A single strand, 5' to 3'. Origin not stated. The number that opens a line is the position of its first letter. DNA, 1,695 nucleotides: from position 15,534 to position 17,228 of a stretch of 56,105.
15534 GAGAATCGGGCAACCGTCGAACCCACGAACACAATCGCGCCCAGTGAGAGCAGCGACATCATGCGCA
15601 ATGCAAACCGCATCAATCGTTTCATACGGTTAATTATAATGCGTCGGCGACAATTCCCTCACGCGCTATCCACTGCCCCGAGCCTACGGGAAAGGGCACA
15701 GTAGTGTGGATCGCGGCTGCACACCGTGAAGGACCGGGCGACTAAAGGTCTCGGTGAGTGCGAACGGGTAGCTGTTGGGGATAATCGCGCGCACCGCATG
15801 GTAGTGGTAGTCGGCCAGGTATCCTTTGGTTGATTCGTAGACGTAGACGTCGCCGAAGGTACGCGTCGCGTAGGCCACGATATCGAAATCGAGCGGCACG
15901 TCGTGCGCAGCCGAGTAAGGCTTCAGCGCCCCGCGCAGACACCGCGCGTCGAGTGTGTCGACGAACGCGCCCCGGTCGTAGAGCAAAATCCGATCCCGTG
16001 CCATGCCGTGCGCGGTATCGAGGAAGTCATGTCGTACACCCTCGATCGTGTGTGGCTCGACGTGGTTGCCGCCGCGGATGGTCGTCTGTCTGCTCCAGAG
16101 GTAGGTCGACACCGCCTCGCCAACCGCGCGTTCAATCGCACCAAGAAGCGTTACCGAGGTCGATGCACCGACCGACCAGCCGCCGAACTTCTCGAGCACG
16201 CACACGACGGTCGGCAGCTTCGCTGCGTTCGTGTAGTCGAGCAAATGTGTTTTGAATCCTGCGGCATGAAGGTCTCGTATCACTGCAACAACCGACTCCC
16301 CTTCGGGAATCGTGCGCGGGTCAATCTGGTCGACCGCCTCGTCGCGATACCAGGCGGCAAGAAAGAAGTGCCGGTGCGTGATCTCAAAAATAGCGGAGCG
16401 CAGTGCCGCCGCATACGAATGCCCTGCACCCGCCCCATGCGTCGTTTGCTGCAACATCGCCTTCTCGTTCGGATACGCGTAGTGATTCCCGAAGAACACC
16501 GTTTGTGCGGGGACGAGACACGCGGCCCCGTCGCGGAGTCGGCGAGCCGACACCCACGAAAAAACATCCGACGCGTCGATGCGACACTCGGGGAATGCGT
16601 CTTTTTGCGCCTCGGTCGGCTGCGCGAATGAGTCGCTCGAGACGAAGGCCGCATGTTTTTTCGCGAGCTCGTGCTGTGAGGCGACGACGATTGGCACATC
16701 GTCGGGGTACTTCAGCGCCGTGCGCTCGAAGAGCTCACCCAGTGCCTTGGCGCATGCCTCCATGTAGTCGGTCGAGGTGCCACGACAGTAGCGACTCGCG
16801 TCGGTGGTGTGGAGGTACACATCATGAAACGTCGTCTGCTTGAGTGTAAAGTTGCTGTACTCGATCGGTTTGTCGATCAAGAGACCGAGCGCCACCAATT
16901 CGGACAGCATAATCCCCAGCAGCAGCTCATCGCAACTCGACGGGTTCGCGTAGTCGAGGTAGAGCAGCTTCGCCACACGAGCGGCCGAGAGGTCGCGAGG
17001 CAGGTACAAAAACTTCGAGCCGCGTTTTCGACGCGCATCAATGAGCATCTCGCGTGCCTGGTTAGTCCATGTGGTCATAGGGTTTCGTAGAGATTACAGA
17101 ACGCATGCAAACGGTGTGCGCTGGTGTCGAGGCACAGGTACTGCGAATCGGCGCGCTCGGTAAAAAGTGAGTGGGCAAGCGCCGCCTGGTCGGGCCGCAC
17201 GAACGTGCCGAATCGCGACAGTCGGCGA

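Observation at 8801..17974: Two tandem paralogous YcaO RiPP loci with complementary enzyme sets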

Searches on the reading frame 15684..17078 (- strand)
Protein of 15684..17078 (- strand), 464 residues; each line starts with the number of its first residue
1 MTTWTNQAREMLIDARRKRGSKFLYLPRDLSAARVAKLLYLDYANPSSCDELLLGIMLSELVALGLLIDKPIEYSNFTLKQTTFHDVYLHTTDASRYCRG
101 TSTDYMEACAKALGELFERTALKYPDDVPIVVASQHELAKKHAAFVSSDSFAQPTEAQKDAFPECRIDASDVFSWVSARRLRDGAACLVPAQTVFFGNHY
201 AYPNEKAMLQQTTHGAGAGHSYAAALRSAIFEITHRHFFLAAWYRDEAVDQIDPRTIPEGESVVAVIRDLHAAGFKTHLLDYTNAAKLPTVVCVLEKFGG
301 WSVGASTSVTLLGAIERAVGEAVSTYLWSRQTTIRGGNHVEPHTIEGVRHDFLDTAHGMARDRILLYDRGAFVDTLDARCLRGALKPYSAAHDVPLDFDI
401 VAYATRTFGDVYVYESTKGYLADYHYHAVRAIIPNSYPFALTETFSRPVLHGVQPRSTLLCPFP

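Call 3: search_protein_families(library=pfam, proteins=[window:15684-17078:-], max_evalue=0.1)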
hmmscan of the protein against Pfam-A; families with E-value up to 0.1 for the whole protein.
window:15684-17078:- (464 aa): 1 family
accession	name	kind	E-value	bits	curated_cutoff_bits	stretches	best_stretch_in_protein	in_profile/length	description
PF02624.21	YcaO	-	5.6e-36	124.9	25.7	1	100-435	2-323/325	YcaO cyclodehydratase, ATP-ad Mg2+-binding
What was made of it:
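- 15684..17078 (-): YcaO-B: 464-aa YcaO of a small CPR clade with a divergent second ATP/Mg motif. PF02624 E 5.6e-36 (call 3).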

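Call 4: search_protein_families(library=ncbifam, proteins=[window:15684-17078:-], max_evalue=0.1)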
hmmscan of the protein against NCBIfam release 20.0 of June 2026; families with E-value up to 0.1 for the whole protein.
window:15684-17078:- (464 aa): 3 families
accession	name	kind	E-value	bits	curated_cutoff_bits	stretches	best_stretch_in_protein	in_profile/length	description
TIGR03604.1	TOMM_cyclo_SagD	subfamily_domain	6.2e-33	114.2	219.25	1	100-443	1-343/377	thiazole/oxazole-forming peptide maturase, SagD family component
TIGR00702.1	TIGR00702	domain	1.5e-10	40.7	75.65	1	100-336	53-275/377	YcaO-type kinase domain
TIGR03266.1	methan_mark_1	equivalog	4e-08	32.6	365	1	106-322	63-265/376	YcaO-related McrA-glycine thioamidation protein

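Call 16: find_homologous_proteins(query=window:15684-17078:-, max_evalue=1e-10)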
Query window:15684-17078:- (464 aa): 15 proteins with E <= 1e-10 among 8000 candidates.
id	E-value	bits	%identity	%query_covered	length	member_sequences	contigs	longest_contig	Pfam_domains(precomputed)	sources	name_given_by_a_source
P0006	0.0e+0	1066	100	100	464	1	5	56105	PF02624.22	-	-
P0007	2.8e-224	763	73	100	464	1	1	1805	PF02624.22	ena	-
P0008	8.4e-151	521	52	99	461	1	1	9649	PF02624.22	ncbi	-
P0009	5.2e-144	498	50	99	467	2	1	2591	PF02624.22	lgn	-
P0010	9.8e-113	395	43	98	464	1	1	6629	PF02624.22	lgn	-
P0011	1.3e-109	385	41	98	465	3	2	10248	PF02624.22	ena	-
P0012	1.9e-106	374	41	98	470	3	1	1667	PF02624.22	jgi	jgi:thiazole/oxazole-forming peptide maturase SagD family component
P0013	8.9e-101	356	40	98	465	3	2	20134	PF02624.22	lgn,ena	-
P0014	1.0e-97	346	40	95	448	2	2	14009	PF02624.22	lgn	-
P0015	1.1e-96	342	39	97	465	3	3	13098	PF02624.22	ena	-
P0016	2.1e-94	335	43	85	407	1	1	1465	PF02624.22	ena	-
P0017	1.1e-90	323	39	98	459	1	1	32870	PF02624.22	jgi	jgi:thiazole/oxazole-forming peptide maturase SagD family component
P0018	7.6e-86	307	33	98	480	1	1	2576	PF02624.22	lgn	-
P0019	1.3e-83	299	36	99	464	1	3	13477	PF02624.22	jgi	jgi:thiazole/oxazole-forming peptide maturase SagD family component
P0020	2.5e-67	246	37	77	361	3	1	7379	PF02624.22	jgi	jgi:hypothetical protein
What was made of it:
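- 15684..17078 (-): It has 15 homologues, identity 33-73% (call 16).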

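Call 18: find_encoding_contigs(protein=P0017, flank=10000, max_places=3)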
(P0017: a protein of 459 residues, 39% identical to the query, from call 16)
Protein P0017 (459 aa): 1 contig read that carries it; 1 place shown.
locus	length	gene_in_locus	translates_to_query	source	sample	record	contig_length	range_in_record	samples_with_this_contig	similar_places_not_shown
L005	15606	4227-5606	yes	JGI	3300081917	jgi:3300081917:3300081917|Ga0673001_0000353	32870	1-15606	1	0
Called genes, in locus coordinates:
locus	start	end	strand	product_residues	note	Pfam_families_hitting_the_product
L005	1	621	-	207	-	?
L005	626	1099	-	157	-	PF08534:Redoxin, PF00578:AhpC-TSA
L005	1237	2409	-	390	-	PF00704:Glyco_hydro_18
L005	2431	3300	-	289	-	PF25145:NfeD1b_N (weak), PF01343:Peptidase_S49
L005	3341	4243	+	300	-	-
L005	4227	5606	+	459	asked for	PF02624:YcaO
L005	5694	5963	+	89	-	-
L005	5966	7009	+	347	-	-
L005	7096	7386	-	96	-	-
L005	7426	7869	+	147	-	PF00581:Rhodanese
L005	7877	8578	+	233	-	PF13462:Thioredoxin_4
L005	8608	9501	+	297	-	PF10672:Methyltrans_SAM, PF03602:Cons_hypoth95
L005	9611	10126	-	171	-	PF00293:NUDIX, PF14815:NUDIX_4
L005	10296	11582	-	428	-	PF08245:Mur_ligase_M, PF02875:Mur_ligase_C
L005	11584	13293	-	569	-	PF03717:PBP_dimer, PF00905:Transpeptidase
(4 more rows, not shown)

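Call 19: find_encoding_contigs(protein=P0013, flank=10000, max_places=3)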
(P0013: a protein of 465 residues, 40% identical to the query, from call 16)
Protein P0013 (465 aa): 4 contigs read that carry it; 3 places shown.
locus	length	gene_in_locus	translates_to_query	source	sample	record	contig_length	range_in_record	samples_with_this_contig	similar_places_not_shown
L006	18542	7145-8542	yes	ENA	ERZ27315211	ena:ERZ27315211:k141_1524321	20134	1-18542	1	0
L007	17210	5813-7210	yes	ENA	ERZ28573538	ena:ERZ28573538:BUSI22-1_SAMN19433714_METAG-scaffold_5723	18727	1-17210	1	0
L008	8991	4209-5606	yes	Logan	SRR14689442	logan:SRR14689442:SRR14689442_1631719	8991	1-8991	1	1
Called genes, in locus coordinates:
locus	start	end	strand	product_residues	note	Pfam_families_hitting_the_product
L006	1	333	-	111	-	?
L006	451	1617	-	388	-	-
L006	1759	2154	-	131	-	PF02452:PemK_toxin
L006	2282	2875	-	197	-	PF01936:NYN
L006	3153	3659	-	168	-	-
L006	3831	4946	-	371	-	PF13431:TPR_17 (faint), PF07719:TPR_2 (faint), PF13181:TPR_8 (faint), PF00515:TPR_1 (faint)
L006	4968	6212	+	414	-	-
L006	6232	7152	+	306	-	-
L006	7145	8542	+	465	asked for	PF02624:YcaO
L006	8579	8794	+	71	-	-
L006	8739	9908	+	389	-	-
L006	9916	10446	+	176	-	PF00581:Rhodanese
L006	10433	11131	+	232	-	PF13462:Thioredoxin_4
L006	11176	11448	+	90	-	PF01569:PAP2, PF22778:VCPO_2nd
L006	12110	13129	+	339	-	PF02661:Fic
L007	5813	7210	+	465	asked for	PF02624:YcaO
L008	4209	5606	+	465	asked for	PF02624:YcaO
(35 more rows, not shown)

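Call 20: find_encoding_contigs(protein=P0008, flank=10000, max_places=3)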
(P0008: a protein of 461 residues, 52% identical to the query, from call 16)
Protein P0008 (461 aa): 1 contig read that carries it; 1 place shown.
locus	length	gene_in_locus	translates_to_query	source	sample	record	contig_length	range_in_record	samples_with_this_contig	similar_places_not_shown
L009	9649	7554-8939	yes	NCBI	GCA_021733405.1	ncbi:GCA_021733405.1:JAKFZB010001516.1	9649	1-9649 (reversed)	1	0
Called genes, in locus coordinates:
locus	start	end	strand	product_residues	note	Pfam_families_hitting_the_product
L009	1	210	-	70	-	?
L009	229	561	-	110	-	PF25025:EF-Ts_N, PF00889:EF_TS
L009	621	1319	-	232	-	PF00318:Ribosomal_S2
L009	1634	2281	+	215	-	PF11814:DUF3335 (faint)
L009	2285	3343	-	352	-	PF03462:PCRF, PF00472:RF-1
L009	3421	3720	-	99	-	PF01197:Ribosomal_L31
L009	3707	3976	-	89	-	PF05016:ParE_toxin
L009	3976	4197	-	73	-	-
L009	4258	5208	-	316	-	-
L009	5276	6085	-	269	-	PF07721:TPR_4 (faint), PF00515:TPR_1 (faint), PF07719:TPR_2 (faint), PF13181:TPR_8 (faint), PF13431:TPR_17 (faint), PF13428:TPR_14 (faint), PF14559:TPR_19 (weak), PF13432:TPR_16 (weak)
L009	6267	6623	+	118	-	-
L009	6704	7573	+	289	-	-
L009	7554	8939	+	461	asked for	PF02624:YcaO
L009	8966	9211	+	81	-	-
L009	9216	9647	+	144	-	?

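Call 24: find_related_loci(query=A1, collection=genome_contigs, flank=8000)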
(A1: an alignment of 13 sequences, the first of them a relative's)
Query A1 (464 aa) in genome_contigs; peptide patterns used: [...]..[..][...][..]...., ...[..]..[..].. (x = any residue, [..] = any of these).
183 stretches matched a pattern; 3 encode a relative of the query (tblastn E <= 1e-3); 3 distinct loci.
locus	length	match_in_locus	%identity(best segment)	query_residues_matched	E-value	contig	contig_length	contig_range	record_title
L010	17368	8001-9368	42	10-464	5e-120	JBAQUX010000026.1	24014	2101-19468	MAG: Minisyncoccia bacterium isolate MFD03283_ilm_asm_bin10 k127_17826, whole genome shotgun sequence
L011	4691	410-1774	42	11-464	3e-114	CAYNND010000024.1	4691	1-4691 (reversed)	MAG TPA_asm: uncultured Candidatus Saccharibacteria bacterium isolate SRP170004_co1_174 genome assembly, contig: NODE_30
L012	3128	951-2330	35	8-464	2e-103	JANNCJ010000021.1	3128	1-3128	MAG: bacterium isolate OTE_78_metabat_195 OTE_78_k141_1803512, whole genome shotgun sequence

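Call 60: search_protein_families(library=pfam, alignment_id=A1, max_evalue=1)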
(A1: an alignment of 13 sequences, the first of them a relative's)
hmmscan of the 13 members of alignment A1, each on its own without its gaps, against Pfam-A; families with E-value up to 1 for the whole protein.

A. member 1, P0006 (464 aa): 1 family
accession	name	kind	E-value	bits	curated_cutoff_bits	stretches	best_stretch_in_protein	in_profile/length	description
PF02624.21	YcaO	-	5.6e-36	124.9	25.7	1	100-435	2-323/325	YcaO cyclodehydratase, ATP-ad Mg2+-binding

B. families by the number of members that match (of 13 scanned): 8 families
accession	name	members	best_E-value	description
PF02624.21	YcaO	13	7.7e-43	YcaO cyclodehydratase, ATP-ad Mg2+-binding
PF17965.7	MucBP_2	1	0.0061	Mucin binding domain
PF03407.22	Nucleotid_trans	1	0.012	Nucleotide-diphospho-sugar transferase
PF02310.24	B12-binding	1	0.018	B12 binding domain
PF08502.15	LeuA_dimer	1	0.077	LeuA allosteric (dimerisation) domain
PF21836.2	DUF6895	1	0.12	Domain of unknown function (DUF6895)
PF24174.1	MsddA-like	1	0.24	Bacterial deaminase MsddA-like domain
PF09204.15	Colicin_immun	1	0.4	Bacterial self-protective colicin-like immunity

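Call 63: search_solved_structures(query=A1, max_evalue=0.001)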
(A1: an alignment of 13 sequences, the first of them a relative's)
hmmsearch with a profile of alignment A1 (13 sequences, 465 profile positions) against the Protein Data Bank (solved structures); distinct sequences matched with E-value up to 0.001: 6.
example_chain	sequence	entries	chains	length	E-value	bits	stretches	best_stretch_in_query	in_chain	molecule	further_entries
7u58_A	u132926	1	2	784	2.4e-10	42.8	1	106-322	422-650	MusD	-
4bs9_A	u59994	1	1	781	2.9e-09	39.2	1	162-321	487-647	TRUD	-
6pe3_A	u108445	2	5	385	1.5e-06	30.2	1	167-321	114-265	Uncharacterized protein MJ1094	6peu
4v1t_A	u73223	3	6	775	1.6e-06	30.2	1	112-321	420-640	LYND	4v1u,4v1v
6gos_D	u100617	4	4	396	6e-06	28.2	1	170-435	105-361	Microcin B17-processing protein McbD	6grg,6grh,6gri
4q84_A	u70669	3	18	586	9.4e-05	24.3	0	213-321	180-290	Ribosomal protein S12 methylthiotransferase accessory factor YcaO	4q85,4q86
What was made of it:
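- MusD, a YcaO with peptidase activity, is the best PDB sequence hit (call 63).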

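Call 69: predict_structure(alignment_id=A1)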
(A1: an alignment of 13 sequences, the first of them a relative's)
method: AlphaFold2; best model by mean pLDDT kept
length: 464 residues; sequences in the alignment: 13
mean_pLDDT: 91.0   pTM: 0.91
mean pLDDT of the five models: 91.0, 89.4, 88.8, 86.3, 85.3
residues with pLDDT >= 90: 324; 70-90: 131; 50-70: 8; < 50: 1
segments of 3 or more residues with pLDDT < 50: none
pLDDT, mean of each block of 10 residues (from residue 1): 78 91 85 91 92 92 90 90 91 75 93 90 78 97 95 93 92 96 96 87 87 87 95 96 95 95 94 96 97 96 96 96 92 83 87 87 91 89 96 95 96 92 90 91 83 92 81
secondary structure, 60 per line:
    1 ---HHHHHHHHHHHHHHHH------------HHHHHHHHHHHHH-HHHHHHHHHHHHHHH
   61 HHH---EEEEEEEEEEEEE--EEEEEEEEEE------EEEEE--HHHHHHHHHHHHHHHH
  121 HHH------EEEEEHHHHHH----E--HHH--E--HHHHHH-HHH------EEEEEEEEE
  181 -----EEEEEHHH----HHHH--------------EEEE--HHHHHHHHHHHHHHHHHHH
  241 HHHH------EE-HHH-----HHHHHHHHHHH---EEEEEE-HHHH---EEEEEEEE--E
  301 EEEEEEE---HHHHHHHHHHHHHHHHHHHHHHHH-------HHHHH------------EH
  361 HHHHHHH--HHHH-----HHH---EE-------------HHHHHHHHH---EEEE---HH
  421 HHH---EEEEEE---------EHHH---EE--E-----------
elements in order: H4-19 H32-44 H46-63 E67-79 E82-91 E98-102 H105-123 E130-134 H135-140 H156-161 E172-180 E186-190 H198-201 E216-219 H222-244 H262-272 E276-281 H283-286 E290-297 E300-307 H311-334 H342-346 H360-367 H370-373 H400-408 E412-415 H419-423 E427-432
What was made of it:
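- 15684..17078 (-): AF2 pLDDT 91 (call 69).
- On Azol(in)e-forming TOMM/LAP cluster: The YcaO-B model shows three N-terminal helices (call 69).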

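Call 71: search_solved_structures(query=window:15684-17078:-, max_evalue=0.01, show_alignments=4)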
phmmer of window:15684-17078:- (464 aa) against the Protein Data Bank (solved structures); distinct sequences matched with E-value up to 0.01: 0.

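Call 72: search_solved_structures(query=A1, max_evalue=0.001, show_alignments=5)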
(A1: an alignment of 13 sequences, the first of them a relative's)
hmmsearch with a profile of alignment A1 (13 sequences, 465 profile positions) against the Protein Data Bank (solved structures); distinct sequences matched with E-value up to 0.001: 6.
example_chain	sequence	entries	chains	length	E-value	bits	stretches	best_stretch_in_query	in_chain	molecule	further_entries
7u58_A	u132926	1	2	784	2.4e-10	42.8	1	106-322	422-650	MusD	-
4bs9_A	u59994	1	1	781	2.9e-09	39.2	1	162-321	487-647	TRUD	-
6pe3_A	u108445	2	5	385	1.5e-06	30.2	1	167-321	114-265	Uncharacterized protein MJ1094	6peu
4v1t_A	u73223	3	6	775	1.6e-06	30.2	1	112-321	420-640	LYND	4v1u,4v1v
6gos_D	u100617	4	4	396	6e-06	28.2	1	170-435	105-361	Microcin B17-processing protein McbD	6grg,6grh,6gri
4q84_A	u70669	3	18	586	9.4e-05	24.3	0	213-321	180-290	Ribosomal protein S12 methylthiotransferase accessory factor YcaO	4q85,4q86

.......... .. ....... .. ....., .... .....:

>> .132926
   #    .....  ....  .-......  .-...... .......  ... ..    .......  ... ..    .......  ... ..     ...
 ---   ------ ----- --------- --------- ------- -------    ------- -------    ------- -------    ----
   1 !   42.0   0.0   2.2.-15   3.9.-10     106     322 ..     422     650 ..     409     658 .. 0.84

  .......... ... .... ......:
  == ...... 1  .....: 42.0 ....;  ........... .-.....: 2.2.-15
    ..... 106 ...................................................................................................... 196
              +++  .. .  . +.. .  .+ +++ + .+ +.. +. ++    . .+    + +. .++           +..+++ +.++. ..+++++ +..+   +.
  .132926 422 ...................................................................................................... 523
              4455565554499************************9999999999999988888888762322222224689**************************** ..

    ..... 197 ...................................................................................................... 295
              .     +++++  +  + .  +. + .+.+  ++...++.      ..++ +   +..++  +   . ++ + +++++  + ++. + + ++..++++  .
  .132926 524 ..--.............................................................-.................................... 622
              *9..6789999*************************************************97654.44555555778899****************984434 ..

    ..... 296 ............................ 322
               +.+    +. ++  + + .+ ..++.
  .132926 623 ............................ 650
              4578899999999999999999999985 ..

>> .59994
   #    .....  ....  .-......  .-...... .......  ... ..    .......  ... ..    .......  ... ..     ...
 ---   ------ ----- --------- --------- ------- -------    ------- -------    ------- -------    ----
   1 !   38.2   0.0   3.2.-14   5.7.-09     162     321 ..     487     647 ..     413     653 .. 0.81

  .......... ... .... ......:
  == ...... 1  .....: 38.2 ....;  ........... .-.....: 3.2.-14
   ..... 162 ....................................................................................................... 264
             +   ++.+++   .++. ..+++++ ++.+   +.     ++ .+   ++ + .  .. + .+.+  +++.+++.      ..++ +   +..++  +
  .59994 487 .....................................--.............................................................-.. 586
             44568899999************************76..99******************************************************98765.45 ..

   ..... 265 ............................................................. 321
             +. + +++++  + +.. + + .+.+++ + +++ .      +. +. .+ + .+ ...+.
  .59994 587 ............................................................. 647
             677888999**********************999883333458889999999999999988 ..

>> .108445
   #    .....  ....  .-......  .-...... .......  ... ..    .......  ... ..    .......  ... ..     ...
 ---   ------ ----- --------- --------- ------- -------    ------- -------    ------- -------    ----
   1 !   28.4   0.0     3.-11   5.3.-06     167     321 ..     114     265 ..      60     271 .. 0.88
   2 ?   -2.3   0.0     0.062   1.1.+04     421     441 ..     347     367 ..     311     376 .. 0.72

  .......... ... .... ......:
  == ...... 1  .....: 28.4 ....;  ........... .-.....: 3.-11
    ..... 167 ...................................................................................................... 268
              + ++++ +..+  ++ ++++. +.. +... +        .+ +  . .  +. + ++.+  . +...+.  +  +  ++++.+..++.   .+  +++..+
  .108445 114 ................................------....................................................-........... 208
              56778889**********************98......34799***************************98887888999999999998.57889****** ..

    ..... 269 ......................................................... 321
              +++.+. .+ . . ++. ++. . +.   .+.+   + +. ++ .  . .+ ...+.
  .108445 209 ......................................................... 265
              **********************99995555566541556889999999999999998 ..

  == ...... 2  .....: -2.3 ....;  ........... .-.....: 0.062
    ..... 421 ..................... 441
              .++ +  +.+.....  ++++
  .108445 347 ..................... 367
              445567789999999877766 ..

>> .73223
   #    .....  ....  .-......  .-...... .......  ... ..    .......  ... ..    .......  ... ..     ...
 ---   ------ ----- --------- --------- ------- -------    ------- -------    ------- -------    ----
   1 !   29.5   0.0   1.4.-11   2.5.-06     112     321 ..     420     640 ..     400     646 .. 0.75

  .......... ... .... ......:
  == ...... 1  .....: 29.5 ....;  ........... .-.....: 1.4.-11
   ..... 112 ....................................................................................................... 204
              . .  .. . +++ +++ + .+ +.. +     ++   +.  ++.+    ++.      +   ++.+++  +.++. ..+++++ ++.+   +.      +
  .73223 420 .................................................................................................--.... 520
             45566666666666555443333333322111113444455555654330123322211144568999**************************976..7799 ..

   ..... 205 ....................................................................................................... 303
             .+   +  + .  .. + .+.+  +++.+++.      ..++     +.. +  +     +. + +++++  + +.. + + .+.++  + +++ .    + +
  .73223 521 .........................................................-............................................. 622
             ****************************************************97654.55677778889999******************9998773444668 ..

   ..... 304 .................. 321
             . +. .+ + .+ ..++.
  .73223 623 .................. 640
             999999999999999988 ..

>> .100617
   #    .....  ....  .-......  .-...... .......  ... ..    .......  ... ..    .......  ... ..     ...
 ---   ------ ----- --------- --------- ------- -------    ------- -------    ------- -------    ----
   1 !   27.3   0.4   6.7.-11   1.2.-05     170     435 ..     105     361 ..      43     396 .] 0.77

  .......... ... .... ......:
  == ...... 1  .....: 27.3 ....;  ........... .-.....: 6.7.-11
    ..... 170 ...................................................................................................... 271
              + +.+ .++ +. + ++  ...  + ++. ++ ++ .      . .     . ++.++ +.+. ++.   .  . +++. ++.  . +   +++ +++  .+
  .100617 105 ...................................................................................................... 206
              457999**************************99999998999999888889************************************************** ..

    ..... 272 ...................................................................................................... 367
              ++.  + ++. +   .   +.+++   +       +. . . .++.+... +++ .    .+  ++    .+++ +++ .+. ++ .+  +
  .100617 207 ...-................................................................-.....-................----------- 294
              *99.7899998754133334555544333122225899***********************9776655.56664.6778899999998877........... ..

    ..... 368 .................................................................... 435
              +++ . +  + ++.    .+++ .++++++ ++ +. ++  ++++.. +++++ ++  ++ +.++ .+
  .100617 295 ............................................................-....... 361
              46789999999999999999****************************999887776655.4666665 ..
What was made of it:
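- YcaO-B lacks PxPxP and has His in place of a Glu that is conserved in all solved YcaOs aligned (call 72).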
